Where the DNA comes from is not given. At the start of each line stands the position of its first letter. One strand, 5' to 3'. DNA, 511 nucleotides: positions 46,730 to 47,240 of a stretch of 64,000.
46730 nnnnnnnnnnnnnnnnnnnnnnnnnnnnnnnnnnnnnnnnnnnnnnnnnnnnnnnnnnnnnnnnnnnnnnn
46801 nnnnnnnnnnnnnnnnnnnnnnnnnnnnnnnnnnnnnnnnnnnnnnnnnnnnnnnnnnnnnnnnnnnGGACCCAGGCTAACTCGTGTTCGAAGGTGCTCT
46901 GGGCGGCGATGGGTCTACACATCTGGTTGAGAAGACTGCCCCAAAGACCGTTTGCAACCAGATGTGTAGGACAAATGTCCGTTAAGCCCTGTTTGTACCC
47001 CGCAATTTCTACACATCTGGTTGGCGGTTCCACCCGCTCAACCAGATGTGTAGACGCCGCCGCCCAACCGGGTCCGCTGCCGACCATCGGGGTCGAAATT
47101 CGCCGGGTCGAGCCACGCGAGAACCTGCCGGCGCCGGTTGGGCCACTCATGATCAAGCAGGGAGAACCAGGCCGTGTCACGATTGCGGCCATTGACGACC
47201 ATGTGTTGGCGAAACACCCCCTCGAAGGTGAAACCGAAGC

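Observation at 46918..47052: Dispersed 135-136 bp element with 13-nt terminal inverted repeats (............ core): MITE-like family, best copy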

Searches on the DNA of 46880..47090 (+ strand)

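Call 22: build_rna_model(alignment_id=A1, structure=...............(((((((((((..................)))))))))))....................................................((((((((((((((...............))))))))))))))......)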
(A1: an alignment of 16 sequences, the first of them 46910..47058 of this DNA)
Model R1 built from alignment A1 (16 sequences, 156 columns); structure: as given.
model positions 149; base pairs 25; branch points 1; effective number of sequences 3.52; information 0.59 bits per position. Calibrated on 0.2 Mb of random sequence (short: E-values are rough).
structure used (alignment columns):
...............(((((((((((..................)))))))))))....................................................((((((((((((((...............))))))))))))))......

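Call 23: search_with_rna_model(model_id=R1, sources=[window, L002, L003, L004, L005, L007, L008, L009, L010, L011, L012, L013, L014, L015, L016, L017, L018, L019, L020, L021, L025, L030, L029], max_evalue=10)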
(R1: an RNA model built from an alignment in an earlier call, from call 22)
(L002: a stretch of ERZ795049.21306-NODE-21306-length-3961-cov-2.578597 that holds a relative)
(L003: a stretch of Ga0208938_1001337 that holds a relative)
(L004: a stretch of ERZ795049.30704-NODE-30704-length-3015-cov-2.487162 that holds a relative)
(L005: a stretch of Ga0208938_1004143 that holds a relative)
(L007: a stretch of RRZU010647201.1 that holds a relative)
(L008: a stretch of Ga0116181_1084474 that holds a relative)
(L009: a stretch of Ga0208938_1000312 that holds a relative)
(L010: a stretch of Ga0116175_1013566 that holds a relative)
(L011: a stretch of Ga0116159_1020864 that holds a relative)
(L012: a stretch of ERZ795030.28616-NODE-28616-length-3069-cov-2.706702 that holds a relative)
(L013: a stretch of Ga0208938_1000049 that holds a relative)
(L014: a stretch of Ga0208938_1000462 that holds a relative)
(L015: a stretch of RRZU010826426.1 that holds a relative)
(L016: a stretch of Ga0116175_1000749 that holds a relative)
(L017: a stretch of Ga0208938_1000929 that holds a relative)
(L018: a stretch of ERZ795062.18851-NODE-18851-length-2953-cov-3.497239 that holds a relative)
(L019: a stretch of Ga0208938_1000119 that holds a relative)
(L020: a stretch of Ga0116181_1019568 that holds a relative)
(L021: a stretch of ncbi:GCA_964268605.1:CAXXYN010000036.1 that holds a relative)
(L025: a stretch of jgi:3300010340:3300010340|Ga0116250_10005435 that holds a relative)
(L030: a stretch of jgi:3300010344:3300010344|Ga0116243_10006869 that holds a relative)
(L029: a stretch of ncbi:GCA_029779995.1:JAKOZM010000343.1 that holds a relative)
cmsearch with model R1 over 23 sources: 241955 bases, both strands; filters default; matches with E-value up to 10: 66.
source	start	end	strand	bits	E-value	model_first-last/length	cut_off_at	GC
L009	812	960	+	143.4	2e-36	1-149/149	no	0.56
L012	2739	2887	-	143.4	2e-36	1-149/149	no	0.56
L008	91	239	+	141.9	5e-36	1-149/149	no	0.56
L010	390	538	+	140.5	1.2e-35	1-149/149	no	0.53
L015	1759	1908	+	140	1.7e-35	1-149/149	no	0.59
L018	61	209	-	138.4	4.5e-35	1-149/149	no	0.54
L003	9960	10109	+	134.2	5.8e-34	1-149/149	no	0.55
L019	1578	1726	+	130.3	6.3e-33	1-149/149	no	0.56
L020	1607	1755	-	130.3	6.3e-33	1-149/149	no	0.56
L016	5165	5313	-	128.3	2.2e-32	1-149/149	no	0.62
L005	5599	5750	+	128.1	2.5e-32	1-149/149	no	0.52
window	3014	3163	-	127.4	3.7e-32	1-149/149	no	0.57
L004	447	596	+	127.4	3.7e-32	1-149/149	no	0.57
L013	6483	6631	+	125.5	1.3e-31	1-149/149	no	0.6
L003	9808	9953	+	124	3.2e-31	1-149/149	no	0.58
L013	6774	6922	+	123.8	3.5e-31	1-149/149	no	0.53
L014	6688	6834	+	120.3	2.9e-30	1-149/149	no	0.58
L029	3483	3631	-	104.1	6.3e-26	1-149/149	no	0.52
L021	12781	12929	-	100.5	5.8e-25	1-149/149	no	0.52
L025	11607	11755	-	100.5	5.8e-25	1-149/149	no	0.52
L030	3297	3445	-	100.5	5.8e-25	1-149/149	no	0.52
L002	2925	3070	+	91.3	1.7e-22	1-149/149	no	0.62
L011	62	207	+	91.3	1.7e-22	1-149/149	no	0.62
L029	3483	3631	+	46.7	1.3e-10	1-149/149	no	0.52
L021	12779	12829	+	45.9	2.2e-10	93-143/149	no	0.59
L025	11605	11655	+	45.9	2.2e-10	93-143/149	no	0.59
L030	3295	3345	+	45.9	2.2e-10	93-143/149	no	0.59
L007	6169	6215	-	44.7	4.6e-10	97-143/149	no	0.51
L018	1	115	+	39.3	1.2e-08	33-149/149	5'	0.59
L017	12703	12750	-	36.1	8.8e-08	96-143/149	no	0.58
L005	5702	5747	-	35.8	1.1e-07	98-143/149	no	0.5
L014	6780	6840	-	35.3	1.4e-07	90-149/149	5'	0.56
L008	191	244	-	34.9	1.9e-07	90-143/149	no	0.52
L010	490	543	-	34.9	1.9e-07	90-143/149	no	0.52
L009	912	958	-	33.5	4.5e-07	97-143/149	no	0.51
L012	2741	2787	+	33.5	4.5e-07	97-143/149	no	0.51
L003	10061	10106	-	33.2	5.2e-07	98-143/149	no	0.54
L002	3022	3064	-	31.2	1.9e-06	101-143/149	no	0.53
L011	159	201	-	31.2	1.9e-06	101-143/149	no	0.53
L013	6874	6920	-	30.9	2.3e-06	97-143/149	no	0.49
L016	5173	5211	+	30.8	2.4e-06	103-141/149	no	0.56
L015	1860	1905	-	30.6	2.7e-06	98-143/149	no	0.54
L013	6583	6626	-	30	3.7e-06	100-143/149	no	0.59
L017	12694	12745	+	29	7.3e-06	92-143/149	no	0.58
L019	1678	1720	-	28.6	9.1e-06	101-143/149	no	0.51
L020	1613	1655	+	28.6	9.1e-06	101-143/149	no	0.51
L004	549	589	-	28.4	1e-05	102-142/149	no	0.56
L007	6171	6209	+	24.5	0.00011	103-141/149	no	0.54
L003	9905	9947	-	23.8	0.00018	101-143/149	no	0.51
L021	12865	12929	+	23.5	0.00021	1-149/149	no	0.51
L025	11691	11755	+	23.5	0.00021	1-149/149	no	0.51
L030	3381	3445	+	23.5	0.00021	1-149/149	no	0.51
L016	6800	6832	-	19.8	0.0021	106-138/149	no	0.52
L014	6557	6677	-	12.5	0.18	1-149/149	no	0.61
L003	9821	9859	-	8.6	2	14-52/149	no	0.69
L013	6787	6825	-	8.2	2.5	108-136/149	no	0.54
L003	9973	10011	-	7.3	4.5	108-136/149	no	0.54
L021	21205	21237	+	6.8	5.9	17-49/149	no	0.55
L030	11721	11753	+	6.8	5.9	17-49/149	no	0.55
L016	5262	5300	+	6.8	6.2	108-136/149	no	0.69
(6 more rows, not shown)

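Call 32: search_with_rna_model(model_id=R1, sources=[L031, L032, L022, L023, L024, L026, L027, L028, L001, L006], max_evalue=1)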
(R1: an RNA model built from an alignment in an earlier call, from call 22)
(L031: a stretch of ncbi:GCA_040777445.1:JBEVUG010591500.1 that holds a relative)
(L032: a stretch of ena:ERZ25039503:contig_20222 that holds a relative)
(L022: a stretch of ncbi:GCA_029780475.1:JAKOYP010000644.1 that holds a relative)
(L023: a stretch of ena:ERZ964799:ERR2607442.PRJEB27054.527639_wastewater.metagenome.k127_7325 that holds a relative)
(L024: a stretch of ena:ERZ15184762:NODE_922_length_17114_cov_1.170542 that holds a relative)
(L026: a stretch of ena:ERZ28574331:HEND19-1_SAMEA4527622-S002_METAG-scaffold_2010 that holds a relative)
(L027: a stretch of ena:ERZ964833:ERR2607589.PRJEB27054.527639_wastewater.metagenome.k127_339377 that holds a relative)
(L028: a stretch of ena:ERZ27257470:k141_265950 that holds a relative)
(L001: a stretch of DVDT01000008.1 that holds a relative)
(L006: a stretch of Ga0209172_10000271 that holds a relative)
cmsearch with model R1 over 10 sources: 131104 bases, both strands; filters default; matches with E-value up to 1: 23.
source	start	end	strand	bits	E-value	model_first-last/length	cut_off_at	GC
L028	6875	7023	-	104.1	3.4e-26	1-149/149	no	0.52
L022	11269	11417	-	100.5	3.1e-25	1-149/149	no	0.52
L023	9250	9398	-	100.5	3.1e-25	1-149/149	no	0.52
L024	12781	12929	-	100.5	3.1e-25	1-149/149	no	0.52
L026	4489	4637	-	100.5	3.1e-25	1-149/149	no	0.52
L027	3640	3788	-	100.5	3.1e-25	1-149/149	no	0.52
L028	6875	7023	+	46.7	7.3e-11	1-149/149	no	0.52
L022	11267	11317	+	45.9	1.2e-10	93-143/149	no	0.59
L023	9248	9298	+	45.9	1.2e-10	93-143/149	no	0.59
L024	12779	12829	+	45.9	1.2e-10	93-143/149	no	0.59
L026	4487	4537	+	45.9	1.2e-10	93-143/149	no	0.59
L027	3638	3688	+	45.9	1.2e-10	93-143/149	no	0.59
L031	1066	1108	+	28.3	5.9e-06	101-143/149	no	0.6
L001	1870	1930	-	27.9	7.7e-06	97-143/149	no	0.51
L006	5863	5923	+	27.9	7.7e-06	97-143/149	no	0.51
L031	1066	1113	-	27.2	1.1e-05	94-143/149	no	0.62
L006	5867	5925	-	26.3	2e-05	99-143/149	no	0.53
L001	1868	1926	+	26.3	2e-05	99-143/149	no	0.53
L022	11353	11417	+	23.5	0.00011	1-149/149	no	0.51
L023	9334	9398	+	23.5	0.00011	1-149/149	no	0.51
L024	12865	12929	+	23.5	0.00011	1-149/149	no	0.51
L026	4573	4637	+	23.5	0.00011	1-149/149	no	0.51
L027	3724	3788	+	23.5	0.00011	1-149/149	no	0.51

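Call 48: search_rna_families(source=window, start=46880, end=47090, threshold=evalue, max_evalue=1)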
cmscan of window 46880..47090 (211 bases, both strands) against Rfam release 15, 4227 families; matches with E-value up to 1: 9.
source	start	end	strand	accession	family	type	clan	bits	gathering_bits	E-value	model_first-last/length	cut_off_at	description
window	47009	47053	-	RF03936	mir-4079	Gene; miRNA;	-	21.5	62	0.019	1-51/51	no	mir-4079 microRNA precursor family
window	47009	47053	+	RF03936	mir-4079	Gene; miRNA;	-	21.3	62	0.021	1-51/51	no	mir-4079 microRNA precursor family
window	47008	47055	-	RF03987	MIR6136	Gene; miRNA;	-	19.6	99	0.28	1-105/105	no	MIR6136 microRNA precursor family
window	46912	46969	-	RF00240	RNA-OUT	Gene; antisense;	-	17.8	41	0.54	1-70/70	no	RNA-OUT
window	47007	47054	+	RF03987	MIR6136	Gene; miRNA;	-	17.7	99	0.83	1-105/105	no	MIR6136 microRNA precursor family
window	47007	47055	+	RF03889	mir-4776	Gene; miRNA;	-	17.4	97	0.66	1-80/80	no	mir-4776 microRNA precursor family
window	47007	47055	-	RF03889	mir-4776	Gene; miRNA;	-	17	97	0.84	1-80/80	no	mir-4776 microRNA precursor family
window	46953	47026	+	RF00671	mir-138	Gene; miRNA;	-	16.9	50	0.35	1-78/78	no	mir-138 microRNA precursor family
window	46914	46970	-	RF00446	mir-133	Gene; miRNA;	-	16.3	55.5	0.3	1-74/74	no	mir-133 microRNA precursor family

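Call 54: search_with_rna_model(model_id=R1, sources=[L033, L034, L035, L036], max_evalue=1)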
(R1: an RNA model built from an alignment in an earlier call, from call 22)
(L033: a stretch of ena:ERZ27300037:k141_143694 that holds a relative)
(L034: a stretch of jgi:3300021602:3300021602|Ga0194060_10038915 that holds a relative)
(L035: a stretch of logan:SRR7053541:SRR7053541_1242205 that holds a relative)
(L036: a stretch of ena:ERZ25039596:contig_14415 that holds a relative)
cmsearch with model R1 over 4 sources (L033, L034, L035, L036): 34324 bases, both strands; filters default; matches with E-value up to 1: 0.
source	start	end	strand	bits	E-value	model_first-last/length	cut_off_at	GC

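Call 76: search_with_rna_model(model_id=R1, sources=[L037, L038, L039], max_evalue=1)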
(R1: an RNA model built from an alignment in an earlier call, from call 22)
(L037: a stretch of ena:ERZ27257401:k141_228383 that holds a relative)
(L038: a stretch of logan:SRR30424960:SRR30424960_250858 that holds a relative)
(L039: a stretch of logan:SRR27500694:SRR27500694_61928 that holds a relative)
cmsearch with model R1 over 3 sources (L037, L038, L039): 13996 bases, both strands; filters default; matches with E-value up to 1: 3.
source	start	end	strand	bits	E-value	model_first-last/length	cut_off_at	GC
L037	754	902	+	124.7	1.2e-32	1-149/149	no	0.57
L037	754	902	-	28.6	5.2e-07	1-149/149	no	0.57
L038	701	796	+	10.6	0.033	1-149/149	no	0.66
